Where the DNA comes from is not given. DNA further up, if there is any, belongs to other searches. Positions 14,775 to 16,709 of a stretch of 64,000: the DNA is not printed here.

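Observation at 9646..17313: Two split acyl-CoA mutases in one co-directional array with a single MeaB chaperone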

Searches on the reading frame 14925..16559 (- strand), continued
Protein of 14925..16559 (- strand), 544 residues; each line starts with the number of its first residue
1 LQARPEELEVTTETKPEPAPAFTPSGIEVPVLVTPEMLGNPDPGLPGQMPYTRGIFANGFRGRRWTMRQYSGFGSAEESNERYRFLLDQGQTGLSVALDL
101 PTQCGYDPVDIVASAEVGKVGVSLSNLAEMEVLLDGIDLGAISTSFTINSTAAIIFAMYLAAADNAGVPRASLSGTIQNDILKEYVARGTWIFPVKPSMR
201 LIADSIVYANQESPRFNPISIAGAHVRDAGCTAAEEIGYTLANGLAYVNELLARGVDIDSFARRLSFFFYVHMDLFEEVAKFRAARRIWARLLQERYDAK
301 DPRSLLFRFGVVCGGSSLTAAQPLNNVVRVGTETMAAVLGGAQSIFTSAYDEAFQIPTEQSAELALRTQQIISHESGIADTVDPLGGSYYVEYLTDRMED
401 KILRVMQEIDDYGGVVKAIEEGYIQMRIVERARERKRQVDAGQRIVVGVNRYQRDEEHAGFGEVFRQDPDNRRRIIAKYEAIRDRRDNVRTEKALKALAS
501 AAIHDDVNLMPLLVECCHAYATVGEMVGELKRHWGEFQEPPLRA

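Call 21: find_encoding_contigs(protein=P0122, flank=10000, max_places=1)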
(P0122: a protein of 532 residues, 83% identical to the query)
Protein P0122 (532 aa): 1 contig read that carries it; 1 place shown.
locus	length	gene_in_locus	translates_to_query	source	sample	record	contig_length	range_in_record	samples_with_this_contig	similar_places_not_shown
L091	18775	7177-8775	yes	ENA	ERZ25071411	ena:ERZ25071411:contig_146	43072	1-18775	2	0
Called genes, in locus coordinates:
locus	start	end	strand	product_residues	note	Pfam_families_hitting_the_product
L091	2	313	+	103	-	?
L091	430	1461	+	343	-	PF01073:3Beta_HSD (faint), PF01370:Epimerase, PF13460:NAD_binding_10 (weak)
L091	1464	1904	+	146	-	-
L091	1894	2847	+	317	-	PF01636:APH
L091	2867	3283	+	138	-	PF07366:SnoaL, PF12680:SnoaL_2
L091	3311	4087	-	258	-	PF00106:adh_short, PF08659:KR (weak), PF13561:adh_short_C2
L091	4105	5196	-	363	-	-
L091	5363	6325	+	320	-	PF03308:MeaB, PF02492:cobW (weak)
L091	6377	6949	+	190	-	PF00378:ECH_1, PF16113:ECH_2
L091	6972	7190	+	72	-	-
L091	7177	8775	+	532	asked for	PF01642:MM_CoA_mutase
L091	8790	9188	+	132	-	PF02310:B12-binding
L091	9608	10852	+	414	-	PF01554:MatE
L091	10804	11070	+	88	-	-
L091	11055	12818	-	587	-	PF00724:Oxidored_FMN, PF00070:Pyr_redox (faint), PF01266:DAO (faint), PF03486:HI0933_like (weak), PF07992:Pyr_redox_2, PF12831:FAD_oxidored, PF01593:Amino_oxidase (weak), PF13450:NAD_binding_8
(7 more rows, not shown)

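Call 22: find_encoding_contigs(protein=P0223, flank=10000, max_places=1)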
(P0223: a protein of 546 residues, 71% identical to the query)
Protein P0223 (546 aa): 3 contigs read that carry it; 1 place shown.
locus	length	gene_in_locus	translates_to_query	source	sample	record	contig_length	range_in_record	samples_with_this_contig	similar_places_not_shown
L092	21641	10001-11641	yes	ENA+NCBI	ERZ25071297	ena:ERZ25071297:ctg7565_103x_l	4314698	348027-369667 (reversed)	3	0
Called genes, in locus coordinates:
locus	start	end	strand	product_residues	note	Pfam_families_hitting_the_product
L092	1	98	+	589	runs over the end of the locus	PF00732:GMC_oxred_N (weak), PF05199:GMC_oxred_C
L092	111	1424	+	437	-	PF00034:Cytochrom_C, PF13442:Cytochrome_CBB3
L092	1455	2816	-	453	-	PF00324:AA_permease, PF03845:Spore_permease (weak), PF13520:AA_permease_2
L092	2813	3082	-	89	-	-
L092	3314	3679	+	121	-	-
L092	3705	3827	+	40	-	-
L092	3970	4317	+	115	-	PF06055:ExoD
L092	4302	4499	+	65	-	PF06055:ExoD (weak)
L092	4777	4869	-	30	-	-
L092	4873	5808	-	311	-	-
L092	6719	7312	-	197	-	PF00665:rve, PF13683:rve_3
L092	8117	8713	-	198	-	PF07715:Plug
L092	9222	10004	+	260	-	PF00378:ECH_1, PF16113:ECH_2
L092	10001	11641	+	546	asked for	PF01642:MM_CoA_mutase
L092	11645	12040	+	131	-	PF02310:B12-binding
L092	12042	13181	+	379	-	PF02515:CoA_transf_3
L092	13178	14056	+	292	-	PF03308:MeaB, PF02492:cobW (weak)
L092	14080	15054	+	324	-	PF16868:NMT1_3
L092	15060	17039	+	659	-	PF06808:DctM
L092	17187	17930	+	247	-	PF09339:HTH_IclR, PF01614:IclR_C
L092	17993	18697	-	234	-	PF01584:CheW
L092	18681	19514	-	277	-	PF01584:CheW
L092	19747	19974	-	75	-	PF01844:HNH, PF14279:HNH_5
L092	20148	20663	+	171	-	-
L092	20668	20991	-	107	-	-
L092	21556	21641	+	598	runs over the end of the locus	PF08706:D5_N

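Call 23: find_encoding_contigs(protein=P0125, flank=10000, max_places=1)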
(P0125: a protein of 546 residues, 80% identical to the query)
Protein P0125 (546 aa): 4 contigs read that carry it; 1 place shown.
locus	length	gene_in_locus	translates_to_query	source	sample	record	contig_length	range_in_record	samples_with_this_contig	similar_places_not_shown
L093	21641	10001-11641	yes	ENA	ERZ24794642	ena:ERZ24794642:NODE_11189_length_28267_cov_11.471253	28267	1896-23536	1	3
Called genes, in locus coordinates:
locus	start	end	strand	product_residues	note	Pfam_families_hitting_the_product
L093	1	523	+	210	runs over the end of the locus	PF02353:CMAS (weak), PF13489:Methyltransf_23, PF01209:Ubie_methyltran (weak), PF08003:Methyltransf_9, PF13847:Methyltransf_31, PF08241:Methyltransf_11, PF08242:Methyltransf_12, PF13649:Methyltransf_25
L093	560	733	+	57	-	-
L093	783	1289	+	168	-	PF00520:Ion_trans (weak)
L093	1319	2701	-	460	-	PF02812:ELFV_dehydrog_N, PF00208:ELFV_dehydrog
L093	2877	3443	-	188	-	PF00011:HSP20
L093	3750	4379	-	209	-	PF19540:DUF6064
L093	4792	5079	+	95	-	PF13031:DUF3892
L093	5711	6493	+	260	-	-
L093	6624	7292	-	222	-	PF19540:DUF6064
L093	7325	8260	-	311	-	PF00248:Aldo_ket_red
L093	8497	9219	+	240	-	PF09339:HTH_IclR, PF01614:IclR_C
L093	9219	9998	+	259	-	PF00378:ECH_1, PF16113:ECH_2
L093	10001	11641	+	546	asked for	PF01642:MM_CoA_mutase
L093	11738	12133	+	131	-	PF02310:B12-binding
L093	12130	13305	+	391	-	PF02515:CoA_transf_3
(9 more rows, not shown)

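Call 34: find_related_loci(query=window:14925-16559:-, collection=metagenome_contigs, flank=10000)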
Query window:14925-16559:- (544 aa) in metagenome_contigs; peptide patterns used: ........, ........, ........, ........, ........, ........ (x = any residue, [..] = any of these).
600 stretches matched a pattern (row limit reached: there are more); 592 encode a relative of the query (tblastn E <= 1e-3); the best 80 are kept; 80 distinct loci.
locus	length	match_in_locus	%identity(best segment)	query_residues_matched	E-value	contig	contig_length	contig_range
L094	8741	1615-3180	79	23-544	0e+0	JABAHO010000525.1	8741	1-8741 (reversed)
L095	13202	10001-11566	78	23-544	0e+0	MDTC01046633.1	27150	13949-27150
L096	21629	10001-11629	73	6-543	0e+0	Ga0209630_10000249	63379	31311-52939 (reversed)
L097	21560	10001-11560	74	23-542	0e+0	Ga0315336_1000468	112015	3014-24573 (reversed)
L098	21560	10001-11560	74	23-542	0e+0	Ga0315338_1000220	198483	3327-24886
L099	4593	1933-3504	74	17-540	0e+0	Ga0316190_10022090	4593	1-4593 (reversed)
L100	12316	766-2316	73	23-540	0e+0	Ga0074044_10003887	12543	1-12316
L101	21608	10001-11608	71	1-540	0e+0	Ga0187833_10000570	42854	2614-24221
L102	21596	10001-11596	71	9-540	0e+0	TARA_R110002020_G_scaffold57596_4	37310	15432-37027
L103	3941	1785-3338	72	23-540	0e+0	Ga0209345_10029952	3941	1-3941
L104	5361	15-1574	72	21-540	0e+0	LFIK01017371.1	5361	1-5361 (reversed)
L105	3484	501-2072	71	16-540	0e+0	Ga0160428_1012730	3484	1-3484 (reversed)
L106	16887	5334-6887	72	23-540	0e+0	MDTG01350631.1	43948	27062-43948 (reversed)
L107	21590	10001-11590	71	12-540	0e+0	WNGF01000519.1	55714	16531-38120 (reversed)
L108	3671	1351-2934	71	13-540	0e+0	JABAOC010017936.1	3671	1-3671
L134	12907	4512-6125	67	2-540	0e+0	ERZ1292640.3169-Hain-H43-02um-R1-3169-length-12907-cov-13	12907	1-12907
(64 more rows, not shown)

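Call 41: find_encoding_contigs(protein=P0121, flank=10000, max_places=5)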
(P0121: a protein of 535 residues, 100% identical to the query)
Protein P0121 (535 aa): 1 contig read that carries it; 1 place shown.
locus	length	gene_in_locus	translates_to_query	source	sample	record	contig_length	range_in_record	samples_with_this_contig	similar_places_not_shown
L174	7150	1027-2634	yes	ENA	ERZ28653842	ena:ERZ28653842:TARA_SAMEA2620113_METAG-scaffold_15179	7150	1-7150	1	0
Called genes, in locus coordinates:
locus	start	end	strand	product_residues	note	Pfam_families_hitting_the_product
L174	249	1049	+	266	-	PF00378:ECH_1, PF16113:ECH_2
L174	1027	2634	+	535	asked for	PF01642:MM_CoA_mutase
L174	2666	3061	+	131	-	PF02310:B12-binding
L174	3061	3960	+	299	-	PF03308:MeaB, PF02492:cobW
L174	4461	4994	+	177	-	-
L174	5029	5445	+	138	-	-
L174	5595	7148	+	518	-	?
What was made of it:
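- Checked: Gene callers start large1 at 16532, giving 535 aa (call 41).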

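Call 48: search_protein_families(library=ncbifam, proteins=[L092:12042-13181:+, L092:9222-10004:+], max_evalue=1e-10)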
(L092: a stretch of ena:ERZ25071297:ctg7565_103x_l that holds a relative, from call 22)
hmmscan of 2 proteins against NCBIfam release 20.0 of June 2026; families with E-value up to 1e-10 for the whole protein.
L092:12042-13181:+ (379 aa): 7 families
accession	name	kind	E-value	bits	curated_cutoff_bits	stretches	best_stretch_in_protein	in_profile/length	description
NF008511.0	PRK11430.1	equivalog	3.1e-72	243.8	522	1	3-350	8-354/381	CoA:oxalate CoA-transferase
NF052585.1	SucGlutTfsCaiB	equivalog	1.3e-70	238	750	1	3-377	6-393/394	succinate--glutarate CoA-transferase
NF041294.1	Scnl_mescCoAtase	equivalog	2.9e-68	230.7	700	1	5-367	4-377/381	succinyl-CoA:mesaconate CoA-transferase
NF003809.0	PRK05398.1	subfamily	2.4e-53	181.2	442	2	3-201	3-206/416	formyl-CoA transferase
TIGR03253.1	oxalate_frc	equivalog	5e-50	170.4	504.2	2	4-201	3-205/416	formyl-CoA transferase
NF002914.1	PRK03525.1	equivalog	1.2e-33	116.7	413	1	3-332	8-338/400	L-carnitine CoA-transferase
TIGR04253.1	mesacon_CoA_iso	equivalog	2.3e-17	63.1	725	1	5-320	3-326/403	2-methylfumaryl-CoA isomerase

L092:9222-10004:+ (260 aa): 66 families (the best 25 are shown)
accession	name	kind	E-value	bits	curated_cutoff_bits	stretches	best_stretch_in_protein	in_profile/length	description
NF005802.0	PRK07657.1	equivalog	2.2e-41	142.1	363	1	2-195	2-194/260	enoyl-CoA hydratase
NF005803.0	PRK07658.1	equivalog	4.4e-41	141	313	1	6-256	4-251/257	enoyl-CoA hydratase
NF004475.0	PRK05809.1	subfamily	1.3e-39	136.3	394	1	6-257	6-255/260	short-chain-enoyl-CoA hydratase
NF004795.0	PRK06143.1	subfamily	3.1e-39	135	283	1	8-256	13-258/260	enoyl-CoA hydratase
NF004781.0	PRK06127.1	subfamily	4.8e-38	131.4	291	1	4-217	11-224/269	enoyl-CoA hydratase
NF004796.0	PRK06144.1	subfamily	2.9e-37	128.6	272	1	2-255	6-255/262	enoyl-CoA hydratase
NF006699.0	PRK09245.1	subfamily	1.6e-36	125.9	354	1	4-257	3-261/266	crotonase/enoyl-CoA hydratase family protein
NF046063.1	oxepin_alt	equivalog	2e-36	125.8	300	1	7-257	3-253/254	oxepin-CoA hydrolase, alternative type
NF004840.0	PRK06190.1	equivalog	4.3e-36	124.9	253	1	1-226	1-223/260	enoyl-CoA hydratase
NF006566.0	PRK09076.1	subfamily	2.5e-35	122.3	286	1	13-258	14-256/260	enoyl-CoA hydratase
NF007239.0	PRK09674.1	equivalog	7.1e-35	120.7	371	1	3-258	3-253/257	2,3-dehydroadipyl-CoA hydratase PaaF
NF006007.0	PRK08138.1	subfamily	8.3e-35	120.4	355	1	5-223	9-222/261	enoyl-CoA hydratase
NF051848.1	EnCoAHydtEchA19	equivalog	1.3e-34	119.9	400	1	10-257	6-253/258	enoyl-CoA hydratase EchA19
NF005699.0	PRK07509.1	equivalog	2.1e-33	116.1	249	1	2-234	2-236/267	crotonase/enoyl-CoA hydratase family protein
NF006107.0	PRK08258.1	equivalog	2.4e-32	112.4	330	1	7-191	20-207/277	enoyl-CoA hydratase family protein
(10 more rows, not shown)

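Call 57: search_dna_similar(query=window:14925-16559:-, collection=plasmids, mode=protein, max_rows=60, rows=spread)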
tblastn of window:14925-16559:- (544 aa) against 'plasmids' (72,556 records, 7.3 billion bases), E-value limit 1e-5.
Records with a match: 434; places in all: 485; records where one place covers at least 80% of the query: 420.
Best place of each record, by identity: 60-80% 8; <60% 426.
By first word of the organism name: Rhizobium 129; Sinorhizobium 98; Burkholderia 38; Streptomyces 15; Azospirillum 14; Sphingobium 14; Mesorhizobium 11; Paraburkholderia 9; Ensifer 9; Shinella 8; and 55 more.
By predicted mobility (MOB-suite, as given by PLSDB): non-mobilizable 253; conjugative 105; mobilizable 76.
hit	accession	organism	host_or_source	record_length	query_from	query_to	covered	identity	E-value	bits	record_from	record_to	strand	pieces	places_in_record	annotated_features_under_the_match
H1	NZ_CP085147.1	Sulfitobacter dubius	cell culture,Sediment from the Channel ...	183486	6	540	98%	69.9%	0e+0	745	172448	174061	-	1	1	methylmalonyl-CoA mutase family protein | enoyl-CoA hydratase/isomerase family protein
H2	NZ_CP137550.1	Streptomyces sp. N50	Selaginella tamariscina,cell ...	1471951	23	540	95%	54.5%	5e-173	549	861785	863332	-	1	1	record has no annotation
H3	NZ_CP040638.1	Natrinema pallidum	Salt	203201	4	539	99%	46.4%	8e-150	482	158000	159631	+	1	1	methylmalonyl-CoA mutase family protein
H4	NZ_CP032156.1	Mycobacterium sp. ELW1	whole organism,Stream sediment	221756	35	542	93%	48.2%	1e-149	482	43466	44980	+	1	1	methylmalonyl-CoA mutase family protein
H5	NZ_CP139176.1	Streptomyces sp. CL7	soild,microorganism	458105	25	537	94%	47.6%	6e-140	454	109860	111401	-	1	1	methylmalonyl-CoA mutase family protein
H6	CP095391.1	Natribaculum breve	cell culture,saline soil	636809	23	539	95%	45.9%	1e-145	470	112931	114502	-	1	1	none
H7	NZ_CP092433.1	Rhizobium sp. K102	Phaseolus vulgaris,Cell culture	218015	16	541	97%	44.7%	5e-124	408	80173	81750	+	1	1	scpA: methylmalonyl-CoA mutase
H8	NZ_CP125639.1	Rhizobium leguminosarum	Phaseolus vulgaris,Pure culture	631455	14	541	97%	44.5%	6e-121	399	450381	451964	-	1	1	scpA: methylmalonyl-CoA mutase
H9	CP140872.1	Rhizobium ruizarguesonis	Trifolium pratense,whole organism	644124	14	541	97%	44.4%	3e-120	397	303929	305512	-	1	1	scpA: methylmalonyl-CoA mutase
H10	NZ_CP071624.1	Rhizobium bangladeshense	lentil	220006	16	542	97%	44.4%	1e-124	409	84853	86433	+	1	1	scpA: methylmalonyl-CoA mutase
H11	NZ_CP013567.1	Rhizobium phaseoli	Phaseolus vulgaris,Whole ...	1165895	23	541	95%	45.0%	1e-124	409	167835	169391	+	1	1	record has no annotation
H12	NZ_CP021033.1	Rhizobium sp. NXC14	Phaseolus vulgaris,cell culture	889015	16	541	97%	44.4%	6e-124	408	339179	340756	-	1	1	scpA: methylmalonyl-CoA mutase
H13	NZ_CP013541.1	Rhizobium phaseoli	Phaseolus vulgaris,Whole ...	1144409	23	541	95%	44.9%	2e-123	407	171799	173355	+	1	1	record has no annotation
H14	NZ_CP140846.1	Rhizobium johnstonii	Trifolium pratense,whole organism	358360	14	541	97%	44.1%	4e-125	411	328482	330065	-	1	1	scpA: methylmalonyl-CoA mutase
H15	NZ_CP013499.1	Rhizobium sp. N621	Phaseolus vulgaris,Whole ...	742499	16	541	97%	44.3%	1e-122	404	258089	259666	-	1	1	scpA: methylmalonyl-CoA mutase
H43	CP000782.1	Xanthobacter autotrophicus Py2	-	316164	42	542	92%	44.3%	8e-137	445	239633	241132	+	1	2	methylmalonyl-CoA mutase, large subunit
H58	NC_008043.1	Ruegeria sp. TM1040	-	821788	61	540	88%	35.5%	2e-85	296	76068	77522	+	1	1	protein meaA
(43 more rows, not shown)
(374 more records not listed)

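Call 58: get_annotated_region(hit=H1, flank=8000)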
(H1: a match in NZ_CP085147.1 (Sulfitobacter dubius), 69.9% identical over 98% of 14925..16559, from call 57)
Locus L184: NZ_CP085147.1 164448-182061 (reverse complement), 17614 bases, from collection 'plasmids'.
description: Sulfitobacter dubius strain DSM 109990 plasmid pDSM109990_c, complete sequence
organism: Sulfitobacter dubius (NCBI taxid 218673)
taxonomy: Bacteria; Pseudomonadota; Alphaproteobacteria; Rhodobacterales; Roseobacteraceae; Sulfitobacter; Sulfitobacter dubius
host: -; source: cell culture,Sediment from the Channel Sea by Roscoff; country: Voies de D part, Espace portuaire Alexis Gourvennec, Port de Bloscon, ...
typing (MOB-suite, as given by PLSDB): non-mobilizable
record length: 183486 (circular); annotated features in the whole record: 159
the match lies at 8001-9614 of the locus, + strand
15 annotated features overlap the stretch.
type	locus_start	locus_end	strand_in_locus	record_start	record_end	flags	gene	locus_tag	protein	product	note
CDS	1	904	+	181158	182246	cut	-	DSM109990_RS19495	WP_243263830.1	ABC transporter substrate-binding protein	-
CDS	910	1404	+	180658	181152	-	-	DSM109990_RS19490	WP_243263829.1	TRAP transporter small permease subunit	-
CDS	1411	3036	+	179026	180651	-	-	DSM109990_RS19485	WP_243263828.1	TRAP transporter large permease subunit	-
CDS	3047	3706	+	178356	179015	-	-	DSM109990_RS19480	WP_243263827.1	glutathione S-transferase family protein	GO:0006749 - glutathione metabolic process [Evidence IEA]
CDS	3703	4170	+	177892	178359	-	-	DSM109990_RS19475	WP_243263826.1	MOSC domain-containing protein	-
CDS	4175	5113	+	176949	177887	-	-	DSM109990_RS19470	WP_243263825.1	PDR/VanB family oxidoreductase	-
CDS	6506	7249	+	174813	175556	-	-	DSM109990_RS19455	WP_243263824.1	IclR family transcriptional regulator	GO:0006355 - regulation of DNA-templated transcription [Evidence IEA]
CDS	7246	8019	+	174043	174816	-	-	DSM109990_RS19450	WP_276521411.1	enoyl-CoA hydratase/isomerase family protein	-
CDS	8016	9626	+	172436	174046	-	-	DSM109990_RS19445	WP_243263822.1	methylmalonyl-CoA mutase family protein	-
CDS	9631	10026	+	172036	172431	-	-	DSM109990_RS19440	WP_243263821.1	cobalamin B12-binding domain-containing protein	-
CDS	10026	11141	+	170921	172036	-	-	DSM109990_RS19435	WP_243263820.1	CoA transferase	-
CDS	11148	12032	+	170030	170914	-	-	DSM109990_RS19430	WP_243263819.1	GTP-binding protein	-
CDS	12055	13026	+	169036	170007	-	-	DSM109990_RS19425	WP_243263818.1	TAXI family TRAP transporter solute-binding subunit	GO:0006810 - transport [Evidence IEA]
CDS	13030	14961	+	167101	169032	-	-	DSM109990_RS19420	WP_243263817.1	TRAP transporter fused permease subunit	-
CDS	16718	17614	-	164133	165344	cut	-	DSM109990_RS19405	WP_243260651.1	IS256 family transposase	-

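Call 59: get_annotated_region(hit=H58, flank=1500)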
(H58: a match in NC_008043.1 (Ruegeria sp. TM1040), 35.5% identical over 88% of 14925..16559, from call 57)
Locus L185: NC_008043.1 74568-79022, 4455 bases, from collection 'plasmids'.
description: Ruegeria sp. TM1040 megaplasmid, complete sequence
organism: Ruegeria sp. TM1040 (NCBI taxid 292414)
taxonomy: Bacteria; Pseudomonadota; Alphaproteobacteria; Rhodobacterales; Roseobacteraceae; Ruegeria; Ruegeria sp. TM1040
host: -; source: -; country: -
typing (MOB-suite, as given by PLSDB): non-mobilizable
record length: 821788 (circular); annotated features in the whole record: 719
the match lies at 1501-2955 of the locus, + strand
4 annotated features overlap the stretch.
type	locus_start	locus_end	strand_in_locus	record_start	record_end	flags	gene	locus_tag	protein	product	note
CDS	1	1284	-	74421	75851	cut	-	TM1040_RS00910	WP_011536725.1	1-acyl-sn-glycerol-3-phosphate acyltransferase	-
CDS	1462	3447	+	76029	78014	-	-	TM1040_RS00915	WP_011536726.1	protein meaA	-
CDS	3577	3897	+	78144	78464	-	-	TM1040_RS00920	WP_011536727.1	H-NS histone family protein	-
CDS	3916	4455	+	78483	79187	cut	deoD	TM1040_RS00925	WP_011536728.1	purine-nucleoside phosphorylase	GO:0043096 - purine nucleobase salvage [Evidence IEA]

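Call 60: get_annotated_region(hit=H43, flank=6000)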
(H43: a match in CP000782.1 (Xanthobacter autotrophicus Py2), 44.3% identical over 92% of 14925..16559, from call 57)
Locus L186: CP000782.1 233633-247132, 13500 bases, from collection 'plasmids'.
description: Xanthobacter autotrophicus Py2 plasmid pXAUT01, complete sequence
organism: Xanthobacter autotrophicus Py2 (NCBI taxid 78245)
taxonomy: Bacteria; Pseudomonadota; Alphaproteobacteria; Hyphomicrobiales; Xanthobacteraceae; Xanthobacter; Xanthobacter autotrophicus; Xanthobacter autotrophicus Py2
host: -; source: -; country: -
typing (MOB-suite, as given by PLSDB): conjugative; replicon rep_cluster_649; relaxase MOBQ; mating-pair formation MPF_T
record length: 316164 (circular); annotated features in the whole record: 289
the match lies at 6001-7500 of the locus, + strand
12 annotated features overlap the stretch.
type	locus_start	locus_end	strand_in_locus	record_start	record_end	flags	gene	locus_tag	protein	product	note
CDS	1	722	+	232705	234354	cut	-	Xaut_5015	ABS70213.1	transposase IS66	-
CDS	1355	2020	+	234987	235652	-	-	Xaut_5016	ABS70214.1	hypothetical protein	-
CDS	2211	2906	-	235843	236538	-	-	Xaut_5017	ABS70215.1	transcriptional regulator, GntR family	-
CDS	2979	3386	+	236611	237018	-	-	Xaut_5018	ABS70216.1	cobalamin B12-binding domain protein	-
CDS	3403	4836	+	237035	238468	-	-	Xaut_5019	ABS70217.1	Phenylacetate--CoA ligase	-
CDS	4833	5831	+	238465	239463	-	-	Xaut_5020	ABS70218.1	LAO/AO transport system ATPase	-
CDS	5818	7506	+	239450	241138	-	-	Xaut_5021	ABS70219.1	methylmalonyl-CoA mutase, large subunit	-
CDS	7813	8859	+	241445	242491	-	-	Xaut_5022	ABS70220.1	carbonic anhydrase/acetyltransferase isoleucine patch superfamily-like protein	-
CDS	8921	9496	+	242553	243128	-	-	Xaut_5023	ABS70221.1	ATP--cobalamin adenosyltransferase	-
CDS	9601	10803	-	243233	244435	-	-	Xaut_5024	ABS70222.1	extracellular ligand-binding receptor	-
CDS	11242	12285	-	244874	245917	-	-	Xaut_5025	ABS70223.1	aminotransferase class I and II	-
CDS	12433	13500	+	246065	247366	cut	-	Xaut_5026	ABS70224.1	transposase-like protein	-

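Call 61: get_annotated_region(hit=H2, flank=8000)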
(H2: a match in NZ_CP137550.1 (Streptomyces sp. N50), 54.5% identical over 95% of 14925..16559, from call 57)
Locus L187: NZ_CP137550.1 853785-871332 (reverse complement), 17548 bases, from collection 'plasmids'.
description: Streptomyces sp. N50 plasmid unnamed, complete sequence
organism: Streptomyces sp. N50 (NCBI taxid 3081765)
taxonomy: Bacteria; Actinomycetota; Actinomycetes; Kitasatosporales; Streptomycetaceae; Streptomyces; Streptomyces sp. N50
host: -; source: Selaginella tamariscina,cell culture,mountain; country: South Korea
typing (MOB-suite, as given by PLSDB): non-mobilizable
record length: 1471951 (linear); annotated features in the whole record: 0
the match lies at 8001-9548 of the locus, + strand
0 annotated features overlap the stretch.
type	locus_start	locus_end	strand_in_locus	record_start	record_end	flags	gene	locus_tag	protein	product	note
